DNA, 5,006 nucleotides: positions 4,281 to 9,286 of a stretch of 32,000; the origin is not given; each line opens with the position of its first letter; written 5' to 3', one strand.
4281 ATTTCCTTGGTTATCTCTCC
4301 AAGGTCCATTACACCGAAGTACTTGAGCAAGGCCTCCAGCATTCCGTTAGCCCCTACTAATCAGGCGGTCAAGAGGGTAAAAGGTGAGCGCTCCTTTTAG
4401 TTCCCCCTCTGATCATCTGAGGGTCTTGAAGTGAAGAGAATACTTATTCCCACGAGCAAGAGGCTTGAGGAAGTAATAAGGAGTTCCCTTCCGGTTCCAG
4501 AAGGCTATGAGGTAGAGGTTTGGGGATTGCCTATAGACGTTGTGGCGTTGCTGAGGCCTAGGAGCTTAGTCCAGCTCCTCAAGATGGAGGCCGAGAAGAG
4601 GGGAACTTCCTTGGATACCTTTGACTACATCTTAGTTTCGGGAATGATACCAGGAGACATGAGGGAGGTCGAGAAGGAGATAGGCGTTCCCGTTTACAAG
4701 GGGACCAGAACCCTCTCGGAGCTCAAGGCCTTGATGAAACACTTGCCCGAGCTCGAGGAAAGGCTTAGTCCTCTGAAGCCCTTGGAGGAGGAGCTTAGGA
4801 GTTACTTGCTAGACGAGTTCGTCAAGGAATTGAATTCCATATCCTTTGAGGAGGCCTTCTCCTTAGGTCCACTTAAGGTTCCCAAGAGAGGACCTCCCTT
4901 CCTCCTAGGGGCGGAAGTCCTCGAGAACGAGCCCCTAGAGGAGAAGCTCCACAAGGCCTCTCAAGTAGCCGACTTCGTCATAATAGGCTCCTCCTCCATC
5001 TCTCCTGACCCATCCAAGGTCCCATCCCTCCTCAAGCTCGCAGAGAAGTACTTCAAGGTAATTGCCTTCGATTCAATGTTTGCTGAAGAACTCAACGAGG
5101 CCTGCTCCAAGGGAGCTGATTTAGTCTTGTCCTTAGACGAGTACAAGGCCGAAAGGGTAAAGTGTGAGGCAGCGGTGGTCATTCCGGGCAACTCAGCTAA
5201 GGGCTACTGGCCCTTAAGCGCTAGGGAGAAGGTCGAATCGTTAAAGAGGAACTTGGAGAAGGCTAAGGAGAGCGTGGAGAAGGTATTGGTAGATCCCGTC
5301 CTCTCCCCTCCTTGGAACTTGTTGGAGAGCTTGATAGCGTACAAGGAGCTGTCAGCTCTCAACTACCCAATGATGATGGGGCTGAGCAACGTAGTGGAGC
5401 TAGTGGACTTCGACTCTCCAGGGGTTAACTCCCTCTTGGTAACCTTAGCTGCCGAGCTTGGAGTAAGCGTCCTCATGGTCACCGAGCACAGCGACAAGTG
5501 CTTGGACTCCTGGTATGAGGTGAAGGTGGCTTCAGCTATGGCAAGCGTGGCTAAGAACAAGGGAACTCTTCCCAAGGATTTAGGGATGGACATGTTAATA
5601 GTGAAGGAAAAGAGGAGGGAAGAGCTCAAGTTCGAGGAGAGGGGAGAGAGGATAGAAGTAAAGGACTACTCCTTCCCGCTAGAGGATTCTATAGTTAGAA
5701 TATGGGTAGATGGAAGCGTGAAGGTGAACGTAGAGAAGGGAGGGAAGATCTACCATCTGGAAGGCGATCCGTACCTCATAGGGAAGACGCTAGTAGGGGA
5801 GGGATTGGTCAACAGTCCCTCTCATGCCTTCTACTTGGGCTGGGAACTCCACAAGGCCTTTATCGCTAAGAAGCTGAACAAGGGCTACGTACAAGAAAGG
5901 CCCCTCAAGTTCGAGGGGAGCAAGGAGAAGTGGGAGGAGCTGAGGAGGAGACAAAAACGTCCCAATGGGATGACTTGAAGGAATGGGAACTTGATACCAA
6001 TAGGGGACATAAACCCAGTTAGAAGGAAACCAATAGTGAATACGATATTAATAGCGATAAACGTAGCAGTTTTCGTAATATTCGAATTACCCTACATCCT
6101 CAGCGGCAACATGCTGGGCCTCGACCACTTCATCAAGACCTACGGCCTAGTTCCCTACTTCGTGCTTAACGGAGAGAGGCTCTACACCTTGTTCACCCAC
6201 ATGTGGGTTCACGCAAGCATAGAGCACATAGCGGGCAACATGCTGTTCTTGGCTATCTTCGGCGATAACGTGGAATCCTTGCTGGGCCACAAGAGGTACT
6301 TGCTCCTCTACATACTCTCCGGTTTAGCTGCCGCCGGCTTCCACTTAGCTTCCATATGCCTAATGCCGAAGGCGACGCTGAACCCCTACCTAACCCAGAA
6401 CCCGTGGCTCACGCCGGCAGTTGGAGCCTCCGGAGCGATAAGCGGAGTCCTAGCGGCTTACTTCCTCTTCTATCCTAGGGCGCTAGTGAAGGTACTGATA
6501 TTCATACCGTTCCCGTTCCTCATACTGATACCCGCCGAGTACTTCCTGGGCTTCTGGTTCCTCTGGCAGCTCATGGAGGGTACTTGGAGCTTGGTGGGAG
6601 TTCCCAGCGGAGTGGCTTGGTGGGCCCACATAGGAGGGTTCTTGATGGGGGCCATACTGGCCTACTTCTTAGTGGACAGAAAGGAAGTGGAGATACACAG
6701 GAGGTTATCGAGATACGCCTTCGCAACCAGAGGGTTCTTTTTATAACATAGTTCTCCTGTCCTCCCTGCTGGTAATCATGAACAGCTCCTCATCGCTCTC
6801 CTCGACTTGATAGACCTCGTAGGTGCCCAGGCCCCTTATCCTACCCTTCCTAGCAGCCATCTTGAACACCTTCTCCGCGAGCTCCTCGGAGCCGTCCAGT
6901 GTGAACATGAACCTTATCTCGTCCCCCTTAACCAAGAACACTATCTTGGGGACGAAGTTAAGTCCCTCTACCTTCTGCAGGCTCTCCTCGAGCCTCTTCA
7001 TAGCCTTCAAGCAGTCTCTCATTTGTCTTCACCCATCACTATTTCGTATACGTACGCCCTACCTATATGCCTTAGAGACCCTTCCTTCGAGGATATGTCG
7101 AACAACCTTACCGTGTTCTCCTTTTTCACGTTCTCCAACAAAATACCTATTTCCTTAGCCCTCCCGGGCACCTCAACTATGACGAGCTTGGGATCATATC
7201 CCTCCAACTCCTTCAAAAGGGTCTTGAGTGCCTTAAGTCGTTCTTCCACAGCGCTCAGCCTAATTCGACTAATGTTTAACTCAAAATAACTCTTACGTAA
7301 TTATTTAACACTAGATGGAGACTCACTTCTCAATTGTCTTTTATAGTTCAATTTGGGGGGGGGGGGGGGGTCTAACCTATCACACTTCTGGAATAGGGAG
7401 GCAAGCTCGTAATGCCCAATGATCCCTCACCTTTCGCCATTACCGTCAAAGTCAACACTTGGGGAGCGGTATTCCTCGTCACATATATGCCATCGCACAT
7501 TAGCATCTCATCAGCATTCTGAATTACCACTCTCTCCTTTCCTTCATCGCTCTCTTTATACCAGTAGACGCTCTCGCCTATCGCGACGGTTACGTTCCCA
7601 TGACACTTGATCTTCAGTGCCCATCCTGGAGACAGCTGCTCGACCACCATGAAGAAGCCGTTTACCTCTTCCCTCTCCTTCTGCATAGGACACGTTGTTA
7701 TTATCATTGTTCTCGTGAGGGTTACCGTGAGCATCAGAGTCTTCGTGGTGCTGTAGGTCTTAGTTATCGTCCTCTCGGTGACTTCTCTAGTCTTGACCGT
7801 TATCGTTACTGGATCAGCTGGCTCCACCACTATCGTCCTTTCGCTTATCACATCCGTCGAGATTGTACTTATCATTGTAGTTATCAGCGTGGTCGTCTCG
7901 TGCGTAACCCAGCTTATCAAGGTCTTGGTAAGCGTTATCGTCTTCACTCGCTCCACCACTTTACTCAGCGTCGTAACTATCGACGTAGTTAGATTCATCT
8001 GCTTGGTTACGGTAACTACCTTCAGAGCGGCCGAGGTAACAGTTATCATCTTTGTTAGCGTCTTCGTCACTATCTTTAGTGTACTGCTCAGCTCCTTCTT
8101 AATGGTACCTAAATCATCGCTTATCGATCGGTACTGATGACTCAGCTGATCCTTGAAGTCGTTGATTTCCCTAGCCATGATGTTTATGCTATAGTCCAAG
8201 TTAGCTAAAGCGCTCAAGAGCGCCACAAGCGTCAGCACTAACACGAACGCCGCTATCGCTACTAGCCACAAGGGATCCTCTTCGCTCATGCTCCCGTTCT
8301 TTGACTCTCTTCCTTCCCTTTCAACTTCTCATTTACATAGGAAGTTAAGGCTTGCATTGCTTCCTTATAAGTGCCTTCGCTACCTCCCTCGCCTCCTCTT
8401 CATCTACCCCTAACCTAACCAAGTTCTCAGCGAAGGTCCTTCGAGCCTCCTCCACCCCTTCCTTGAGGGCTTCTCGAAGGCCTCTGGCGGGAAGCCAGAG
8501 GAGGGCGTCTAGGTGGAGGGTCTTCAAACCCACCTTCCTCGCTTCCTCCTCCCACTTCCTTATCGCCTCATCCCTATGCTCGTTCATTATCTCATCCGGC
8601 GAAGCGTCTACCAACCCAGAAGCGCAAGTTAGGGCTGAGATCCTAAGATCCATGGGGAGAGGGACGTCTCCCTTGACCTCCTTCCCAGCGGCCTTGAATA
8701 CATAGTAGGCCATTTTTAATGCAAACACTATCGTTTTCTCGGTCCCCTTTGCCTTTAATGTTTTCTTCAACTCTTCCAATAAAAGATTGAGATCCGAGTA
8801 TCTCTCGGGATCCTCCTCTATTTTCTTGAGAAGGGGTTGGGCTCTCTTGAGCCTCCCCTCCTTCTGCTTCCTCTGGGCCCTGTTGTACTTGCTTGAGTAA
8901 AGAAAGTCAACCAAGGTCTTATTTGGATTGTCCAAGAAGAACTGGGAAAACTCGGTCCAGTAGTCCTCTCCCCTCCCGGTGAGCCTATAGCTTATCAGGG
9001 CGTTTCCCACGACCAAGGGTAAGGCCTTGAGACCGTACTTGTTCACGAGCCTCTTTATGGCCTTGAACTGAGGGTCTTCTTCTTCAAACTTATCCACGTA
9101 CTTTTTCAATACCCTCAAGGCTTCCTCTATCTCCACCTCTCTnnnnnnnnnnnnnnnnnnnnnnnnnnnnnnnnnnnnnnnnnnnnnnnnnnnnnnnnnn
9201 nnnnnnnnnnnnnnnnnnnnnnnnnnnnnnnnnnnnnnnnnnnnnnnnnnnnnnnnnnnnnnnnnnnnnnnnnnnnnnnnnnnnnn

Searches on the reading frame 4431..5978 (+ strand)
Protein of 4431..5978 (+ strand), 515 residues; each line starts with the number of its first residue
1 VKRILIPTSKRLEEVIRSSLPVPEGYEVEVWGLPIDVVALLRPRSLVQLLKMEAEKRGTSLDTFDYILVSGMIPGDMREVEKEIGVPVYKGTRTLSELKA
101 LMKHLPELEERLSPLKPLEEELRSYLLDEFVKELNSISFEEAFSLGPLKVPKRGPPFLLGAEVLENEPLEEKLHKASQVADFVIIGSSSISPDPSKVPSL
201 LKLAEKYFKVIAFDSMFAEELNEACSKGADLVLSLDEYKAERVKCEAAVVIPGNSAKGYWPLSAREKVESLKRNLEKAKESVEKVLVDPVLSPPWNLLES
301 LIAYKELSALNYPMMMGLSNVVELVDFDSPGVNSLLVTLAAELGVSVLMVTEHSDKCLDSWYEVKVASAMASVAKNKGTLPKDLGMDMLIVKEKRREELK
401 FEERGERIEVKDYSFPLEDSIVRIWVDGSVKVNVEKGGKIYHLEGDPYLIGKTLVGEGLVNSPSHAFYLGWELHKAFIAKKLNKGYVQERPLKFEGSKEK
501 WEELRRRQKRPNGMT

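Call 10: search_protein_families(library=pfam, proteins=[window:4431-5978:+], max_evalue=0.001)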
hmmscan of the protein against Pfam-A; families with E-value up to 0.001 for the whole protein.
window:4431-5978:+ (515 aa): 1 family
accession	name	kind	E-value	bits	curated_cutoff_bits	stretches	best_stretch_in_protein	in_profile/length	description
PF14251.12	PterinBD-DUF4346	-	2.4e-06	28.7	29.6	1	450-489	47-86/86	PterinBD-DUF4346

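Call 75: search_protein_families(library=padloc, proteins=[window:4431-5978:+], max_evalue=0.01)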
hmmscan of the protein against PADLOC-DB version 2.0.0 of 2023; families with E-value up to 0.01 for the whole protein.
window:4431-5978:+ (515 aa): 0 families

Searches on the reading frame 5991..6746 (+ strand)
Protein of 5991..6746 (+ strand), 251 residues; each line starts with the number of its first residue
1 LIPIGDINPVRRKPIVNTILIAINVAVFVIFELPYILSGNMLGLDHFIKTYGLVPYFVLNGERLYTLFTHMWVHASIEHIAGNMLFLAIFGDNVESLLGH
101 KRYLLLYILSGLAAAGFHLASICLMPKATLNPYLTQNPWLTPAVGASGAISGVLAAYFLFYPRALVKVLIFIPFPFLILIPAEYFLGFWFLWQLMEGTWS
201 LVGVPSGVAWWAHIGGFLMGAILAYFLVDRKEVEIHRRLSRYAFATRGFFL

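Call 10: search_protein_families(library=pfam, proteins=[window:5991-6746:+], max_evalue=0.001)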
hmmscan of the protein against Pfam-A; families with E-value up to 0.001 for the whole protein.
window:5991-6746:+ (251 aa): 1 family
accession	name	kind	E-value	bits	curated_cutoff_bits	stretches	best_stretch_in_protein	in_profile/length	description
PF01694.28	Rhomboid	-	2.2e-31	109.5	22.6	1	62-228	2-141/143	Rhomboid domain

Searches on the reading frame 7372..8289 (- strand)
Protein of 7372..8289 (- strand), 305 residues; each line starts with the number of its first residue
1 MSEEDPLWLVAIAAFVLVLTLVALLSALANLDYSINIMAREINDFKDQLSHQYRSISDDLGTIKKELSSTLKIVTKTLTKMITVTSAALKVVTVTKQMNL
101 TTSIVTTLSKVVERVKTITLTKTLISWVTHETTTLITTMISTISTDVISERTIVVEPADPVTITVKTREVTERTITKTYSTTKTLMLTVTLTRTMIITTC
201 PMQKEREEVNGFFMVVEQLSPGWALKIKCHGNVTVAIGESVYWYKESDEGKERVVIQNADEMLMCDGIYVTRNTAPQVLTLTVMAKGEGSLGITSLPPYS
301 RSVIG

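Call 3: search_protein_families(library=pfam, proteins=[window:7372-8289:-], max_evalue=0.1)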
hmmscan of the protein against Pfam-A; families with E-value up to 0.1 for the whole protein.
window:7372-8289:- (305 aa): 2 families
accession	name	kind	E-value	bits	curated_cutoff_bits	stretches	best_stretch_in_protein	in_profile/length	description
PF07889.17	DUF1664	-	0.00086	19.8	34.6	1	40-115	37-113/124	Protein of unknown function (DUF1664)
PF04075.20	F420H2_quin_red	-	0.016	15.7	22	1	166-240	7-84/130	F420H(2)-dependent quinone reductase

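Call 4: search_protein_families(library=ncbifam, proteins=[window:7372-8289:-], max_evalue=0.1)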
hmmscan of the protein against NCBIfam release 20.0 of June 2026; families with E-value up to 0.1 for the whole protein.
window:7372-8289:- (305 aa): 1 family
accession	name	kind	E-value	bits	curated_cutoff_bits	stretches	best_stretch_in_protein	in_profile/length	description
NF010468.0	PRK13893.1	equivalog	0.097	12.1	259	0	67-136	55-125/194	conjugal transfer protein TrbM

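Call 5: search_protein_families(library=padloc, proteins=[window:7372-8289:-], max_evalue=0.1)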
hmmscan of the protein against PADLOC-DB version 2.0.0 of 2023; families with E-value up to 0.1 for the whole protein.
window:7372-8289:- (305 aa): 0 families

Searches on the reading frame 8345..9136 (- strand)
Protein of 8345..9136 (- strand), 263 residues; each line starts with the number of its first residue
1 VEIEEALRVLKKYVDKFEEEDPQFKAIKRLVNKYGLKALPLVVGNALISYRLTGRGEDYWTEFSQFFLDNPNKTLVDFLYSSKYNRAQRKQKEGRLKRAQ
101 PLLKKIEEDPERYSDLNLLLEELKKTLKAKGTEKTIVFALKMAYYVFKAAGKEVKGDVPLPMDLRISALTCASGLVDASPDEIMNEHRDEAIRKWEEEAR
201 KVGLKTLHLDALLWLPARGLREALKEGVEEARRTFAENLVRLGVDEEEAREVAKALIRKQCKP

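Call 3: search_protein_families(library=pfam, proteins=[window:8345-9136:-], max_evalue=0.1)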
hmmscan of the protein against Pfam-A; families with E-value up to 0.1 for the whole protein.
window:8345-9136:- (263 aa): 5 families
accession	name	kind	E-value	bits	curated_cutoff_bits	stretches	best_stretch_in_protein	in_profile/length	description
PF09171.15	AGOG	-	3e-55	187.7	26.1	1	13-226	11-239/248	N-glycosylase/DNA lyase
PF21993.1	TetR_C_13_2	-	0.0016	19.1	27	1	218-257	39-78/103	Transcriptional regulator LmrA/YxaF-like, C-terminal domain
PF08336.16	P4Ha_N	-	0.011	16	25.3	1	2-81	25-92/135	Prolyl 4-Hydroxylase alpha-subunit, N-terminal region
PF01261.30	AP_endonuc_2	-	0.02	15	31.1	0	164-243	42-112/249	Xylose isomerase-like TIM barrel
PF05523.17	FdtA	-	0.043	14.1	23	1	122-182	13-71/131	WxcM-like, C-terminal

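Call 4: search_protein_families(library=ncbifam, proteins=[window:8345-9136:-], max_evalue=0.1)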
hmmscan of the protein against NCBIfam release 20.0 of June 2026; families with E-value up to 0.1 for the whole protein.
window:8345-9136:- (263 aa): 5 families
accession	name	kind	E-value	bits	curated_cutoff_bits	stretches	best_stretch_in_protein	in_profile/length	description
NF009787.0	PRK13280.2-1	equivalog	3.9e-52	177.4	383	1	6-261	16-285/290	N-glycosylase/DNA lyase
NF009788.0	PRK13280.2-3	equivalog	2.8e-39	135.2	474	1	2-240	15-267/283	N-glycosylase/DNA lyase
NF009785.0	PRK13280.1-2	equivalog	4.3e-36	124.6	240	1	18-226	24-228/246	N-glycosylase/DNA lyase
NF009786.0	PRK13280.1-5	equivalog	1.3e-24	87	368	1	17-224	25-232/252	N-glycosylase/DNA lyase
NF045973.1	conju_CD1115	equivalog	0.054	12.4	250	1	57-167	126-223/442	VirD4-like conjugal transfer protein, CD1115 family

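Call 5: search_protein_families(library=padloc, proteins=[window:8345-9136:-], max_evalue=0.1)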
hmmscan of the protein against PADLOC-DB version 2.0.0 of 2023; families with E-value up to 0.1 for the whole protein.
window:8345-9136:- (263 aa): 1 family
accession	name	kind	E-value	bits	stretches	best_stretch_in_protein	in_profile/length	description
PDLC01871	CARF3--CARF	-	0.0031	15.1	1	77-148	124-195/261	-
